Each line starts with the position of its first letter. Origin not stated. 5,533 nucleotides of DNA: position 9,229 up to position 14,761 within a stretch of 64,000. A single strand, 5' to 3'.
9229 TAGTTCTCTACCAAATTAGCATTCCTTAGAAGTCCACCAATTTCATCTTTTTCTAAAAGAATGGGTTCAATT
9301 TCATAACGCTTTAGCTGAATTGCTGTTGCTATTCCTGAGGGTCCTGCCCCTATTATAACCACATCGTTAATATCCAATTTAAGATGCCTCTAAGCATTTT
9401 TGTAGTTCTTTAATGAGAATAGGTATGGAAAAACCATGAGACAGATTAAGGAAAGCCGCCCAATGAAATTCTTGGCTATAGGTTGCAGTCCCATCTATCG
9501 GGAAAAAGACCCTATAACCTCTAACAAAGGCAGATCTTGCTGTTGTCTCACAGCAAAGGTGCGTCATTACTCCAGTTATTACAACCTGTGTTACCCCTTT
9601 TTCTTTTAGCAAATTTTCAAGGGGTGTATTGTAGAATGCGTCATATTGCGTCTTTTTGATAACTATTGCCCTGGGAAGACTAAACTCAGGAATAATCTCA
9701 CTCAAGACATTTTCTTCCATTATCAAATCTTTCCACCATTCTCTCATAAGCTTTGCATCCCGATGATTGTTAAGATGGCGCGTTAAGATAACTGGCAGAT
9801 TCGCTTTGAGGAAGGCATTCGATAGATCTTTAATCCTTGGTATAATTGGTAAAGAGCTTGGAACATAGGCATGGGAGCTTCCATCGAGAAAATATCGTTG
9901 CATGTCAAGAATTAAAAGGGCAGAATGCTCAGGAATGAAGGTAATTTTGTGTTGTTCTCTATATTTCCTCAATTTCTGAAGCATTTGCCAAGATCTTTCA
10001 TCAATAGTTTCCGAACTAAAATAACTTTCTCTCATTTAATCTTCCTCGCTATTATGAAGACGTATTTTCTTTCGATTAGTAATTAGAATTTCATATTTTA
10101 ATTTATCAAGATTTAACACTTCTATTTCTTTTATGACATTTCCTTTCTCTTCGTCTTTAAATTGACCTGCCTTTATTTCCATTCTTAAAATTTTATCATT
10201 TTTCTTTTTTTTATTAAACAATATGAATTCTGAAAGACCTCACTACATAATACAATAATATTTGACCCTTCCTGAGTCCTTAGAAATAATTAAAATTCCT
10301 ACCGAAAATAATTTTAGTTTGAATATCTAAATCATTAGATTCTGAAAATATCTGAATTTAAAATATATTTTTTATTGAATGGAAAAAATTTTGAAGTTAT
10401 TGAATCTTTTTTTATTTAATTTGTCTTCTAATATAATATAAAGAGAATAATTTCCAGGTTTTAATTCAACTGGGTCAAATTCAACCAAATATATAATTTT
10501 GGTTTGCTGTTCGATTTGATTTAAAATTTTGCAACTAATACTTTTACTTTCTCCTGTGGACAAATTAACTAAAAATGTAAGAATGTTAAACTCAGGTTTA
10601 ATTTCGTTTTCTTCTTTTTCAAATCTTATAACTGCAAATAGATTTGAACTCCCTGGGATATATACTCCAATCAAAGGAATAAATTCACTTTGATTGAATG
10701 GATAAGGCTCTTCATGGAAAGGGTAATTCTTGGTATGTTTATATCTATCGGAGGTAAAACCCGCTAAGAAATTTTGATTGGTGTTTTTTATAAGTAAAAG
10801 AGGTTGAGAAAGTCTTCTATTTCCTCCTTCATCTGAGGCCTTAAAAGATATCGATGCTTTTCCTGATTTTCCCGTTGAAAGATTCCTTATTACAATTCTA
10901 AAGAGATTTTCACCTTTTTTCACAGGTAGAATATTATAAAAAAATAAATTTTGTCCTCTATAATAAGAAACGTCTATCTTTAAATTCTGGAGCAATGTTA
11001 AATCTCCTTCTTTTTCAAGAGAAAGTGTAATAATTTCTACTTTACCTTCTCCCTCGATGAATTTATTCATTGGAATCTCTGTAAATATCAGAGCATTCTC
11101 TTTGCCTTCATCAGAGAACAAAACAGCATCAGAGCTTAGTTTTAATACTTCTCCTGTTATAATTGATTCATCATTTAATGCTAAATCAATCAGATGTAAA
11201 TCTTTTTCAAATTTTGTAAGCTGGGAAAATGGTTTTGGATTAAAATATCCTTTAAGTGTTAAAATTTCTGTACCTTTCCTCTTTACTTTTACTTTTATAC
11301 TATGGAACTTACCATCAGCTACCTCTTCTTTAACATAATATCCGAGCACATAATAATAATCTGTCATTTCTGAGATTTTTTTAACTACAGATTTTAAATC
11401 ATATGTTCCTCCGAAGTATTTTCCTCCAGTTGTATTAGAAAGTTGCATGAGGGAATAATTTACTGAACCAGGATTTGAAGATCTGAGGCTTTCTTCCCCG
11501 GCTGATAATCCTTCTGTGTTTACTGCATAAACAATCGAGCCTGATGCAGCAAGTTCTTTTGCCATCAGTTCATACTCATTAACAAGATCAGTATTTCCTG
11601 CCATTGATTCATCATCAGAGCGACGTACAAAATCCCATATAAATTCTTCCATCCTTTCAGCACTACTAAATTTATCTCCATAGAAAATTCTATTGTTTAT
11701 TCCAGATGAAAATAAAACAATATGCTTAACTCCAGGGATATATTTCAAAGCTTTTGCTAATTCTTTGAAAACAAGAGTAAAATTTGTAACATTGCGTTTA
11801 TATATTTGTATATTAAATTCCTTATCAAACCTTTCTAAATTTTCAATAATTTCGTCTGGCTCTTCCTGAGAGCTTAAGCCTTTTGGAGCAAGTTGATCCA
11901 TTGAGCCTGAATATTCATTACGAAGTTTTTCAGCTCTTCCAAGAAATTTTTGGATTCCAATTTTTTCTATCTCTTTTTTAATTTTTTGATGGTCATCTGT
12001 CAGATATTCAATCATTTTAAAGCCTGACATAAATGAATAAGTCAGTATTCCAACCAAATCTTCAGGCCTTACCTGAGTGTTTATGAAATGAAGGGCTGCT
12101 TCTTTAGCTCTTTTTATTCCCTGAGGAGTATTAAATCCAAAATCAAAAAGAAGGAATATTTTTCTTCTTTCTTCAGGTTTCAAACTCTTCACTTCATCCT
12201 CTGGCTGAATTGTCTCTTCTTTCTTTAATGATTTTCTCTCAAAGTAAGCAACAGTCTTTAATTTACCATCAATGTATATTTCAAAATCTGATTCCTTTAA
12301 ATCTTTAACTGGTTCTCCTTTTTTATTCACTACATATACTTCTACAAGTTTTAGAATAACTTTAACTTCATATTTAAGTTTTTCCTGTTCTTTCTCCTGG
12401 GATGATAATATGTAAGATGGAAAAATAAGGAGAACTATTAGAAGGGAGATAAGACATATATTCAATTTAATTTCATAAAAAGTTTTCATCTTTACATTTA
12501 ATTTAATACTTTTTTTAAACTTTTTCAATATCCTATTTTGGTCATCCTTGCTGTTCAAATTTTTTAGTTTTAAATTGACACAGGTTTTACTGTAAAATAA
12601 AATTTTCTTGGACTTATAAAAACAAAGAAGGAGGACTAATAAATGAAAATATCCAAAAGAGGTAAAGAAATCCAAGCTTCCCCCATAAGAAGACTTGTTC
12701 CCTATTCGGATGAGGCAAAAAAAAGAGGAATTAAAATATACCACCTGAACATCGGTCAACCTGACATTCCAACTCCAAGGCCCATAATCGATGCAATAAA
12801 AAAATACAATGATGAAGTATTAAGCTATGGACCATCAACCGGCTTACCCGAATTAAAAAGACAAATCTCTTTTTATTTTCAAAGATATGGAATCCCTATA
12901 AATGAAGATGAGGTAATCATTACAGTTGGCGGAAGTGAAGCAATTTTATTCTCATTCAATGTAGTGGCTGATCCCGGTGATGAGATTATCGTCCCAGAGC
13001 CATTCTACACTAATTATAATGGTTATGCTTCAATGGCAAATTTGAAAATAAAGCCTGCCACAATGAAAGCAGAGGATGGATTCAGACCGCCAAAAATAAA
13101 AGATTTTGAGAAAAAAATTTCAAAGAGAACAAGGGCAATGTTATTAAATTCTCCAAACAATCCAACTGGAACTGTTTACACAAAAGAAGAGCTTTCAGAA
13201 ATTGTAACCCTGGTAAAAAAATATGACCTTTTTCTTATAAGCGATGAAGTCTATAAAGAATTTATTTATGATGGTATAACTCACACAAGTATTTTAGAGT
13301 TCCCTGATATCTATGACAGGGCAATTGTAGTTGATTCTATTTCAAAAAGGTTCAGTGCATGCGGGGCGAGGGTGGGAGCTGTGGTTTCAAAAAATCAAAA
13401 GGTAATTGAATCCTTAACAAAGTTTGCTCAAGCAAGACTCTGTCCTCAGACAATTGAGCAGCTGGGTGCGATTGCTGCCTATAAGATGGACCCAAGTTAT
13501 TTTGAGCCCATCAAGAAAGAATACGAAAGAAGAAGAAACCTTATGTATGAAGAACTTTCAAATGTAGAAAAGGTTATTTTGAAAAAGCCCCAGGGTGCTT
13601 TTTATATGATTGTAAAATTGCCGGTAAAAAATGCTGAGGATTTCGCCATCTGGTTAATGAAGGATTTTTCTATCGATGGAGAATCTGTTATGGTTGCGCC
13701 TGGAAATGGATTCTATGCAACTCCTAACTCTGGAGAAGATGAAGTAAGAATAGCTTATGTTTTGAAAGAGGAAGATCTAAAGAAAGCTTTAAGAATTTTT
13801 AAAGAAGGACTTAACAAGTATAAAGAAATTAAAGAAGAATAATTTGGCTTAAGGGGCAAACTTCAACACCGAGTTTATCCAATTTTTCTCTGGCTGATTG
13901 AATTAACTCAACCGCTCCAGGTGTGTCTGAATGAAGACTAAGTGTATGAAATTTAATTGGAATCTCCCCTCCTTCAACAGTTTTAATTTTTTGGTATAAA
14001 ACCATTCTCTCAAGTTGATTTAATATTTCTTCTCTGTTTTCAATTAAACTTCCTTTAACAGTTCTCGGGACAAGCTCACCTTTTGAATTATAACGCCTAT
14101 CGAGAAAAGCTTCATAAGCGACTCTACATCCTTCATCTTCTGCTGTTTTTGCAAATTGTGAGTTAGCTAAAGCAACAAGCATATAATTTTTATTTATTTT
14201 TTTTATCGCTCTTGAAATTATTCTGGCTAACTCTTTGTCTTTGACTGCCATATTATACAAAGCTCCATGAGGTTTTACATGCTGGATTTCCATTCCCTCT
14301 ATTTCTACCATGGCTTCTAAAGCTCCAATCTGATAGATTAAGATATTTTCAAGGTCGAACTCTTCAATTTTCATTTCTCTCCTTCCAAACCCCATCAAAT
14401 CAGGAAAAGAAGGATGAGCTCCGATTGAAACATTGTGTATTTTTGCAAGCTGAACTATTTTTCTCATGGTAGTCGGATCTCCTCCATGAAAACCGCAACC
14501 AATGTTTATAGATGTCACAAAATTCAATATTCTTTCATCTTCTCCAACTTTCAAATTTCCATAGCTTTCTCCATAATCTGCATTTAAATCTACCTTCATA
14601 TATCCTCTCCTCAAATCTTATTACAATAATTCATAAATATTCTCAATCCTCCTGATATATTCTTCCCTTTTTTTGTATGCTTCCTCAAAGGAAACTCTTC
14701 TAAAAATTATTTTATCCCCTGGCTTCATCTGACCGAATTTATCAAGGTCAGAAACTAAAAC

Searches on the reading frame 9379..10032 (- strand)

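Call 32: search_protein_families(library=pfam, proteins=[window:9379-10032:-], max_evalue=0.001)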
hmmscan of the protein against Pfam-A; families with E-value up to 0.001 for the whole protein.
window:9379-10032:- (217 aa): 1 family
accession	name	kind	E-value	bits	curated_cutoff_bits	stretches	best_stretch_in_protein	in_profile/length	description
PF00857.26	Isochorismatase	-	3.6e-41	141.6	27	1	37-205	1-171/175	Isochorismatase domain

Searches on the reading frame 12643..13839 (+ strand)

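Call 31: search_protein_families(library=pfam, proteins=[window:12643-13839:+], max_evalue=0.001)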
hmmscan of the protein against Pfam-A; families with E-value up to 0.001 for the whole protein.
window:12643-13839:+ (399 aa): 5 families
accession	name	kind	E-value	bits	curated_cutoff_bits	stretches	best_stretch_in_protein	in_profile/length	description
PF00155.27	Aminotran_1_2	-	8.3e-57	193.4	19.7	1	32-384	3-359/361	Aminotransferase class I and II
PF01053.26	Cys_Met_Meta_PP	-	7e-06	25.3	27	1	91-256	70-219/381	Cys/Met metabolism PLP-dependent enzyme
PF00266.25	Aminotran_5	-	1.7e-05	24.4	21.5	1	88-202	61-176/371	Aminotransferase class-V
PF01212.27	Beta_elim_lyase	-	0.00028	20.7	27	0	90-201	49-168/288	Beta-eliminating lyase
PF12897.13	Asp_aminotransf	-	0.00066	19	27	1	171-315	182-327/421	Aspartate amino-transferase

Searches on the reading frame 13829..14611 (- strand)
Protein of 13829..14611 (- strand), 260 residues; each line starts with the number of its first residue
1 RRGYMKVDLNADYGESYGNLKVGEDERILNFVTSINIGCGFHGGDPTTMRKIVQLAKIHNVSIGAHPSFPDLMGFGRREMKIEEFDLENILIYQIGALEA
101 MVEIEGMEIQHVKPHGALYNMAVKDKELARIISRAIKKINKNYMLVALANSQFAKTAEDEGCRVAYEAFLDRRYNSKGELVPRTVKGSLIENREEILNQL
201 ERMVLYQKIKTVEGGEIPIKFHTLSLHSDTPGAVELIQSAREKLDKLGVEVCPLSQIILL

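Call 31: search_protein_families(library=pfam, proteins=[window:13829-14611:-], max_evalue=0.001)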
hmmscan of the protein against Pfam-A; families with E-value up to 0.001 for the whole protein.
window:13829-14611:- (260 aa): 1 family
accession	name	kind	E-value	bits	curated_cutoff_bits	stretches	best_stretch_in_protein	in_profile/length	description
PF03746.21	LamB_YcsF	-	1.5e-92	310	22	1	7-244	1-238/239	LamB/YcsF family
